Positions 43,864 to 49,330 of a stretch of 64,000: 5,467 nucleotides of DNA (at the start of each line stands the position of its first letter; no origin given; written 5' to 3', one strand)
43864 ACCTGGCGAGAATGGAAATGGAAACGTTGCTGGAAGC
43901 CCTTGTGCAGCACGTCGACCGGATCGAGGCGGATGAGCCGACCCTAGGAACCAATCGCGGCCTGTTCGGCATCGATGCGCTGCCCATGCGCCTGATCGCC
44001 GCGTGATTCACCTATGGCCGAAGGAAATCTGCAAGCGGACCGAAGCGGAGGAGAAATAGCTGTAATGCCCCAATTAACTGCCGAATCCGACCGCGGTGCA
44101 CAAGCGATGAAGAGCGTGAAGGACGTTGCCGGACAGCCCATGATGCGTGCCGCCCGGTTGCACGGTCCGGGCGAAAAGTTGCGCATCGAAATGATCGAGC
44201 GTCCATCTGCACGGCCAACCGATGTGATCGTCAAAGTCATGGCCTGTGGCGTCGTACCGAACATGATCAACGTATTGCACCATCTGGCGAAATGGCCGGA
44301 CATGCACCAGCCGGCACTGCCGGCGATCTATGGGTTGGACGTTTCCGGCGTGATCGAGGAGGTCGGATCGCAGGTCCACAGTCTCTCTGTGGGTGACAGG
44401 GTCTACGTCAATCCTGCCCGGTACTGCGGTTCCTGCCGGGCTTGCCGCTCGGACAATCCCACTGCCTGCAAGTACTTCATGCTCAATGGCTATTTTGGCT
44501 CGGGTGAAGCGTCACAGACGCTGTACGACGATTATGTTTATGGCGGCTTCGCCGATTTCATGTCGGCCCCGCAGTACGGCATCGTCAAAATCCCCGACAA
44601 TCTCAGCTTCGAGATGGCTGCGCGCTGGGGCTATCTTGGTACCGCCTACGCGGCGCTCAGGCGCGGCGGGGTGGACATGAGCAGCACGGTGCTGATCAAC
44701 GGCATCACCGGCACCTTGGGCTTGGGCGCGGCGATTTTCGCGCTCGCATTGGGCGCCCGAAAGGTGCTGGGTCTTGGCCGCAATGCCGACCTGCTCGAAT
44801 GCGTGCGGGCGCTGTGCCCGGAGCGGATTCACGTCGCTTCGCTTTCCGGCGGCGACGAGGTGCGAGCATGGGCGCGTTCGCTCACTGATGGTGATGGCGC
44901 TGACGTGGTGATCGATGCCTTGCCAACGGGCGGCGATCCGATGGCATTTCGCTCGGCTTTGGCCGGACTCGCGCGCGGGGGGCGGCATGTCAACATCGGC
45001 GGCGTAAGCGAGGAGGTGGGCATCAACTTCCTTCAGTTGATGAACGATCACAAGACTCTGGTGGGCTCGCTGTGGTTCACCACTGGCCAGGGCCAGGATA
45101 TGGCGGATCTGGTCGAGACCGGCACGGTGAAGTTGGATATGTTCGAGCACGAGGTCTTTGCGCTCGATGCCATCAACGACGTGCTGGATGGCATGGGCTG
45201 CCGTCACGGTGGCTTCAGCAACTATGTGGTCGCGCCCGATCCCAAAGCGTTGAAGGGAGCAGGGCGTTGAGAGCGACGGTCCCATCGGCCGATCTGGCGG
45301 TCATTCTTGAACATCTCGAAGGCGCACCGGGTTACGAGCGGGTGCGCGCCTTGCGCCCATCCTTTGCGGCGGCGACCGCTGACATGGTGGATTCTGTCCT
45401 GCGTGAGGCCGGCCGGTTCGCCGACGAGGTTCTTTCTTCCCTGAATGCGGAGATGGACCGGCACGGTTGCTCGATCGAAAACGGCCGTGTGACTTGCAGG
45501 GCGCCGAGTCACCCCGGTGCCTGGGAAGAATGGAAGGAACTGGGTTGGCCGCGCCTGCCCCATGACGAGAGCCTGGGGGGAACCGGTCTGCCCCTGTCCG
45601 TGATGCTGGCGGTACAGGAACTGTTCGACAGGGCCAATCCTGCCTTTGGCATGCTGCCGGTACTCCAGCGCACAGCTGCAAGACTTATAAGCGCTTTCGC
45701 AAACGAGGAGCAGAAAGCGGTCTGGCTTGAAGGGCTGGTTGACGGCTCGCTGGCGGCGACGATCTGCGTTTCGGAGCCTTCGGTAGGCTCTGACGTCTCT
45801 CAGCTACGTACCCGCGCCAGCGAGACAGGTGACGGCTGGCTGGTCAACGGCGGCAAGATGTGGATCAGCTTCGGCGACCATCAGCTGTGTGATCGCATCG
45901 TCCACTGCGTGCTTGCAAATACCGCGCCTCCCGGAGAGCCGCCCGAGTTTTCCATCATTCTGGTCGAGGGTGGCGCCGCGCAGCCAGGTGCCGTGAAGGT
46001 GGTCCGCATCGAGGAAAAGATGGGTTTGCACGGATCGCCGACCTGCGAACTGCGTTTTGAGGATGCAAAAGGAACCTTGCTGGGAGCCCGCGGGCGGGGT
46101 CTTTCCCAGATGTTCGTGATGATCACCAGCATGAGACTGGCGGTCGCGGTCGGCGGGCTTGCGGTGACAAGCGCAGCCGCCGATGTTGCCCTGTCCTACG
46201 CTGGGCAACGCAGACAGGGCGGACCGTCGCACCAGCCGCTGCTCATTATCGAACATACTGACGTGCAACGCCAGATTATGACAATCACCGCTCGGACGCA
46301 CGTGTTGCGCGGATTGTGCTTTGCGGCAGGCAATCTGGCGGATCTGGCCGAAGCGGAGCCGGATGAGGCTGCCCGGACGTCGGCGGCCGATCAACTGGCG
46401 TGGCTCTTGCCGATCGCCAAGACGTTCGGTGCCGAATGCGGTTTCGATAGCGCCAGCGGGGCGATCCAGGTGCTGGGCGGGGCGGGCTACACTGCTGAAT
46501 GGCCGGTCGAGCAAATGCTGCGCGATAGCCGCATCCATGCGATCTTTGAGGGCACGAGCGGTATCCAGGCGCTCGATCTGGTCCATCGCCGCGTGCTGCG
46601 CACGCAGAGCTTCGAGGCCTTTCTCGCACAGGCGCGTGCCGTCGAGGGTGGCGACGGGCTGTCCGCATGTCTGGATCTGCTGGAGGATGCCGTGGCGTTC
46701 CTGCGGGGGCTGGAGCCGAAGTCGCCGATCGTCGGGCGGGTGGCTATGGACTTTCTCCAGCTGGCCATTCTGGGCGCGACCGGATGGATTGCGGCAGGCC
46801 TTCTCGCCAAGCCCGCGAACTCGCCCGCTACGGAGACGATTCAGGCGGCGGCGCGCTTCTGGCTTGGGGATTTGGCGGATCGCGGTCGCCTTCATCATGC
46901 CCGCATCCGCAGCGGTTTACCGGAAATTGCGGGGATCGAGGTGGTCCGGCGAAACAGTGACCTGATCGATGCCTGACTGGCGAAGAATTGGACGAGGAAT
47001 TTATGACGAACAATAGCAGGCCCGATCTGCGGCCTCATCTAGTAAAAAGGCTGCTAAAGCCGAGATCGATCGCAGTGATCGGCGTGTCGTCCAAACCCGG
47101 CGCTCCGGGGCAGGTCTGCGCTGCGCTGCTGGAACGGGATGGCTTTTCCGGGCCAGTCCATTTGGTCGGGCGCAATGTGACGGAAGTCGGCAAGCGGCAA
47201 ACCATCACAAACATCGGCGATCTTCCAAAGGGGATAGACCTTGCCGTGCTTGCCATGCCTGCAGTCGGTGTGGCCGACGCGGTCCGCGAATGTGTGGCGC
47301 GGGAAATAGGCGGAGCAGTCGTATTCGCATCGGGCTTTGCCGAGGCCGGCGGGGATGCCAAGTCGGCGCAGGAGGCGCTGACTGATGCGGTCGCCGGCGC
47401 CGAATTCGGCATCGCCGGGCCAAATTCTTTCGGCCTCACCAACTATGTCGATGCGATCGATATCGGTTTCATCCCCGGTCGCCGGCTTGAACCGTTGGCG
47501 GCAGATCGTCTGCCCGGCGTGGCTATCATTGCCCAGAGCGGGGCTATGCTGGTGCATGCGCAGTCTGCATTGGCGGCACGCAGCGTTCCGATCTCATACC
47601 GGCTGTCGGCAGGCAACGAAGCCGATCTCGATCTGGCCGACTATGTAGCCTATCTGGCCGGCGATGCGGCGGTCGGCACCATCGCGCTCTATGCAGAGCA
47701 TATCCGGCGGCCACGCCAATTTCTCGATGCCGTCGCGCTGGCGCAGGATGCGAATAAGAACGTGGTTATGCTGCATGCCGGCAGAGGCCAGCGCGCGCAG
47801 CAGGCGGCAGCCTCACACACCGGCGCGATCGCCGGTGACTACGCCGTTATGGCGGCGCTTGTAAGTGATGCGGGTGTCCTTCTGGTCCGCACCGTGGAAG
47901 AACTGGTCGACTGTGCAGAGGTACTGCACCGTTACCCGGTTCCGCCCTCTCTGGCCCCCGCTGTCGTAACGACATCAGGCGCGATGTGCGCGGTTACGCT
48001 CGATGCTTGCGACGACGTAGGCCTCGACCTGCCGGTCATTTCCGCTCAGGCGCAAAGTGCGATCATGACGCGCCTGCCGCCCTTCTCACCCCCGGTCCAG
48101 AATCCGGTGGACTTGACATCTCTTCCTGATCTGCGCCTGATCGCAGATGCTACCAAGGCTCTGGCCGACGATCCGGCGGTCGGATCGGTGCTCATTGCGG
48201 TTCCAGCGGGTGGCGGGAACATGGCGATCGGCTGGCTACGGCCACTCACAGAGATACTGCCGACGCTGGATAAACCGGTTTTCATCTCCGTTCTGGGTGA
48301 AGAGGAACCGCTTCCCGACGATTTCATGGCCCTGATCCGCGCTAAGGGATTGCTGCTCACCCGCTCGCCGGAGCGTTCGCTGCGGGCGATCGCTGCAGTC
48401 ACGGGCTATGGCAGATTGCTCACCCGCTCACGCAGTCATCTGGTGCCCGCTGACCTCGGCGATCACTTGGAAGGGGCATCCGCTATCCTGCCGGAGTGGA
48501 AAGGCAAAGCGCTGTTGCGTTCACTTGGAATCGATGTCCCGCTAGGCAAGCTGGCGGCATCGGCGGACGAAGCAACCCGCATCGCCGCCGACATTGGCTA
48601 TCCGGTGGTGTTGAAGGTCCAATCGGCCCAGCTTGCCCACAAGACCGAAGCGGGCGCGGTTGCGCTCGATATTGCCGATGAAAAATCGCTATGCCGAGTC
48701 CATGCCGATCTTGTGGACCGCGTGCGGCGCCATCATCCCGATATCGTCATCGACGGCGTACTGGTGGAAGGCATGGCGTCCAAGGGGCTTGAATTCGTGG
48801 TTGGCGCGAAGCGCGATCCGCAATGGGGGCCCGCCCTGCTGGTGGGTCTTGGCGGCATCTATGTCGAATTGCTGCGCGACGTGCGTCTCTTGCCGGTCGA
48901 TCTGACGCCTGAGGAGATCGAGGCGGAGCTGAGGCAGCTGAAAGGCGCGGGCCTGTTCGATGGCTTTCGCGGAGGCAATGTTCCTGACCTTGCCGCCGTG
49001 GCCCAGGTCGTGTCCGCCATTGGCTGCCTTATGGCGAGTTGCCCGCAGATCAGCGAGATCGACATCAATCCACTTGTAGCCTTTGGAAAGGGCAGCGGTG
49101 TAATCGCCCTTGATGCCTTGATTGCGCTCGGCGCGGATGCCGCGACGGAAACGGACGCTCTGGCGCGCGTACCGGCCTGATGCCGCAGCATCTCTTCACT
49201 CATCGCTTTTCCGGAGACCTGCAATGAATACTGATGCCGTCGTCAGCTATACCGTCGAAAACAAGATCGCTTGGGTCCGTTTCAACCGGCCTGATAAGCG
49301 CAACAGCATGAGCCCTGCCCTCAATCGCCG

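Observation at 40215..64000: Candidate undescribed aromatic catabolic island combining hydroxycinnamoyl-CoA cleavage, meta-cleavage and a BAL-like lyase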

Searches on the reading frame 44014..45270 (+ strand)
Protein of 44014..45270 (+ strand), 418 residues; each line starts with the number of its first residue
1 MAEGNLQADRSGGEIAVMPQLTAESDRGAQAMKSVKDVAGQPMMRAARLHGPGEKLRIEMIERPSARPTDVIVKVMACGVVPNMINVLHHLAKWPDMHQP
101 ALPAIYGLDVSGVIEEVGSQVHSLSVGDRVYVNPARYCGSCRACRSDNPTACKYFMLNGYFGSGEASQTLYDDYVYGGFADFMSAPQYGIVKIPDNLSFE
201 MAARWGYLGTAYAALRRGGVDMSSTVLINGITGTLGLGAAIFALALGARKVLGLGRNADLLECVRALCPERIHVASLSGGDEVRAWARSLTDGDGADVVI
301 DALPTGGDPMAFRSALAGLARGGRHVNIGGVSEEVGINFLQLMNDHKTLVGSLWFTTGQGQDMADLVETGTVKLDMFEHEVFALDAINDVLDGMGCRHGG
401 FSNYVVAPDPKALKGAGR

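Call 4: search_protein_families(library=pfam, proteins=[window:44014-45270:+])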
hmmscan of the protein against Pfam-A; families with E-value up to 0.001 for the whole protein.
window:44014-45270:+ (418 aa): 2 families
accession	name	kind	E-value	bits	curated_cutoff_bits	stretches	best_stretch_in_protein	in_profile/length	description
PF08240.17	ADH_N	-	2.9e-24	85.8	23.5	1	68-195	2-104/104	Alcohol dehydrogenase GroES-like domain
PF00107.32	ADH_zinc_N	-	7.6e-14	52.2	31.8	1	235-367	2-127/129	Zinc-binding dehydrogenase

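Call 6: search_protein_families(library=ncbifam, proteins=[window:44014-45270:+], max_evalue=0.00001)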
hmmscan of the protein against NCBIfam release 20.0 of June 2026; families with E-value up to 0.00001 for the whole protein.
window:44014-45270:+ (418 aa): 22 families
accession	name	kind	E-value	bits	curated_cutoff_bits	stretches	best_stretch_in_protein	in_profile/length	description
NF041097.1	keto_inos_dh_IolM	equivalog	8.1e-30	103.7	450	1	34-392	19-375/389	scyllo-inosose 3-dehydrogenase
NF003808.0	PRK05396.1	equivalog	3.9e-27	95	380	1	50-351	7-288/341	L-threonine 3-dehydrogenase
NF010344.0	PRK13771.1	subfamily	4.5e-27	94.9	349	1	44-391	1-317/334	putative alcohol dehydrogenase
TIGR00692.1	tdh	equivalog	4.6e-27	94.9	458.35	1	61-396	16-330/340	L-threonine 3-dehydrogenase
TIGR03989.1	Rxyl_3153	subfamily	4.6e-26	91.9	440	1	45-394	3-358/370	NDMA-dependent alcohol dehydrogenase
TIGR03451.1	mycoS_dep_FDH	equivalog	1.4e-25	89.9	512.9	1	53-394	11-346/358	S-(hydroxymethyl)mycothiol dehydrogenase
NF041172.1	AcrlCoa_red_Thmprot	equivalog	3.5e-22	78.8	500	1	44-335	1-262/334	acryloyl-CoA reductase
TIGR02824.1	quinone_pig3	subfamily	1.6e-21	76.6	296.8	2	177-352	92-262/325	putative NAD(P)H quinone oxidoreductase, PIG3 family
TIGR03366.1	HpnZ_proposed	hypoth_equivalog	9.8e-20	71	328.1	1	70-351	7-277/315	putative phosphonate catabolism associated alcohol dehydrogenase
NF006940.0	PRK09422.1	equivalog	6.4e-18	64.8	344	1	63-394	19-322/338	alcohol dehydrogenase AdhP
NF047908.1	AldhRedAhr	equivalog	2.1e-17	63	470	1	49-394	9-322/335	NADPH-dependent aldehyde reductase Ahr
TIGR02818.1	adh_III_F_hyde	equivalog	7.3e-15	54.9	543.95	1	45-394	3-356/368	S-(hydroxymethyl)glutathione dehydrogenase/class III alcohol dehydrogenase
TIGR01751.1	crot-CoA-red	equivalog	1.9e-14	53.2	378.55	1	43-251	12-218/398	crotonyl-CoA carboxylase/reductase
NF007489.0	PRK10083.1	equivalog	4.5e-14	52.2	376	1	54-239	10-176/339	Zn-dependent oxidoreductase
TIGR03201.1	dearomat_had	equivalog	1.2e-13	50.9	338.65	1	50-393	5-335/349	6-hydroxycyclohex-1-ene-1-carbonyl-CoA dehydrogenase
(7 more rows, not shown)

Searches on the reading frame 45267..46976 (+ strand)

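Call 4: search_protein_families(library=pfam, proteins=[window:45267-46976:+])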
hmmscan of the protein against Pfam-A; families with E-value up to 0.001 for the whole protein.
window:45267-46976:+ (569 aa): 5 families
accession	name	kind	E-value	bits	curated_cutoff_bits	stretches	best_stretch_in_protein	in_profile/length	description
PF00441.29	Acyl-CoA_dh_1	-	6.2e-23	82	22.4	1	276-442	1-148/150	Acyl-CoA dehydrogenase, C-terminal domain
PF02770.24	Acyl-CoA_dh_M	-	5.5e-16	59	33.3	1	166-266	2-96/97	Acyl-CoA dehydrogenase, middle domain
PF02771.21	Acyl-CoA_dh_N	-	2.5e-11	44.4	22.9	1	46-160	9-112/113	Acyl-CoA dehydrogenase, N-terminal domain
PF22924.1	ACOX_C_alpha1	-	1.6e-08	35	27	1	286-433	4-159/169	Acyl-CoA oxidase, C-alpha1 domain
PF08028.16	Acyl-CoA_dh_2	-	0.00052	20.7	22.7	0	300-430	10-132/134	Acyl-CoA dehydrogenase, C-terminal domain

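Call 6: search_protein_families(library=ncbifam, proteins=[window:45267-46976:+], max_evalue=0.00001)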
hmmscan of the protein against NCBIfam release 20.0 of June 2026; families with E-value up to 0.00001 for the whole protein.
window:45267-46976:+ (569 aa): 16 families
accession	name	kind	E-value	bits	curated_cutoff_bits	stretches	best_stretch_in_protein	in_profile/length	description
NF042972.1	AcrlCoAredClosAcrC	equivalog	4.2e-43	147.4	640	1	85-442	41-375/378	acryloyl-CoA reductase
NF058590.1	AcCoDHFadEBacil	equivalog_domain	2.9e-37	128.5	600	1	141-440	114-407/586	acyl-CoA dehydrogenase FadE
NF043006.1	CyhCrbnylCoADH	equivalog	1.2e-32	113.4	650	1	143-445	99-377/380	cyclohexane-1-carbonyl-CoA dehydrogenase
NF042439.1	SulpropCoADesulf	equivalog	5.4e-32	111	600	1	102-443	46-370/379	3-sulfinopropanoyl-CoA desulfinase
NF045552.1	GlutCoADH_Des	equivalog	1.2e-30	107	470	1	136-433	94-370/387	glutaryl-CoA dehydrogenase Acd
NF045652.1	ProlPCPDhRedW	equivalog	6.2e-26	91.1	650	1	140-436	94-367/376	L-prolyl-[peptidyl-carrier protein] dehydrogenase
NF008997.0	PRK12341.1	equivalog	3e-24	85.8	537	1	95-434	52-368/382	acyl-CoA dehydrogenase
NF053553.1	prodigi_MBC_PigA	equivalog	9.6e-23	80.9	500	1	84-441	40-377/381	prodigiosin MBC biosynthesis dehydrogenase PigA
NF008594.0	PRK11561.1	equivalog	7.5e-20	70.7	545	1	161-453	177-449/540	isovaleryl-CoA dehydrogenase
NF002885.1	PRK03354.1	equivalog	3.5e-14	52.6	540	1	89-439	46-370/378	crotonobetainyl-CoA dehydrogenase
NF052270.1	Staph_DH_FadE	equivalog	8.6e-14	51.1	600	1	146-443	122-393/400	acyl-CoA dehydrogenase FadE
TIGR03207.1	cyc_hxne_CoA_dh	equivalog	1.4e-12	47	575.35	1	92-433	44-362/372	cyclohexanecarboxyl-CoA dehydrogenase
TIGR03204.1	pimC_large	equivalog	2.2e-10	40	623.85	1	93-218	53-174/395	pimeloyl-CoA dehydrogenase large subunit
NF049984.1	Rv1679_FadE16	equivalog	1.5e-07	31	600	1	102-430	46-353/371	Rv1679 family acyl-CoA dehydrogenase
TIGR04022.1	sulfur_SfnB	equivalog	2.1e-06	26.9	430.9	0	102-199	55-150/391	SfnB family sulfur acquisition oxidoreductase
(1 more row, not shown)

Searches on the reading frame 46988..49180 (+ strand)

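Call 4: search_protein_families(library=pfam, proteins=[window:46988-49180:+])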
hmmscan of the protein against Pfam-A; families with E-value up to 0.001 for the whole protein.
window:46988-49180:+ (730 aa): 5 families
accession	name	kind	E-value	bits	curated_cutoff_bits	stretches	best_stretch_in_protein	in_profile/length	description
PF13549.11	ATP-grasp_5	-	3.4e-60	203.6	27.6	1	497-714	6-221/221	ATP-grasp domain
PF13607.11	Succ_CoA_lig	-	2.6e-39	134.5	27.4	1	177-313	3-138/138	Succinyl-CoA ligase like flavodoxin domain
PF13380.12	CoA_binding_2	-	2e-11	44.8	22.8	1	26-150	1-113/116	CoA binding domain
PF02629.25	CoA_binding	-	5.8e-06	27.4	22.3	1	25-116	3-97/97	CoA binding domain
PF08442.15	ATP-grasp_2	-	0.00057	20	29.5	0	501-545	2-47/202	ATP-grasp domain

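Call 6: search_protein_families(library=ncbifam, proteins=[window:46988-49180:+], max_evalue=0.00001)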
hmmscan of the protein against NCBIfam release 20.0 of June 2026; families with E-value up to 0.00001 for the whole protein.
window:46988-49180:+ (730 aa): 7 families
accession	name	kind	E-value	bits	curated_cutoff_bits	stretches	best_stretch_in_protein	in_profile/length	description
NF045494.1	AcCoALig_Archglob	equivalog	2.3e-95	320.4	1200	2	18-474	217-662/665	acetate--CoA ligase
NF045493.1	HydDutCoALig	equivalog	3.8e-94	316.6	1300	1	22-714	6-698/698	4-hydroxybutyrate--CoA ligase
NF045492.1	HydPropCoALig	equivalog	3.5e-85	286.8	1300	2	17-398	246-622/700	3-hydroxypropionate--CoA ligase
TIGR02717.1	AcCoA-syn-alpha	equivalog_domain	9.1e-79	265.2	567.15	1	20-472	2-444/447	acetate--CoA ligase alpha subunit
NF001913.0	PRK00696.1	equivalog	5.2e-07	29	370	1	502-721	4-225/388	ADP-forming succinate--CoA ligase subunit beta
NF010623.0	PRK14016.1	subfamily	5.6e-06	24.8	877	1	507-546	219-258/871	cyanophycin synthetase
TIGR01016.1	sucCoAbeta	subfamily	9.3e-06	24.8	375.55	0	502-719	4-223/386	succinate-CoA ligase subunit beta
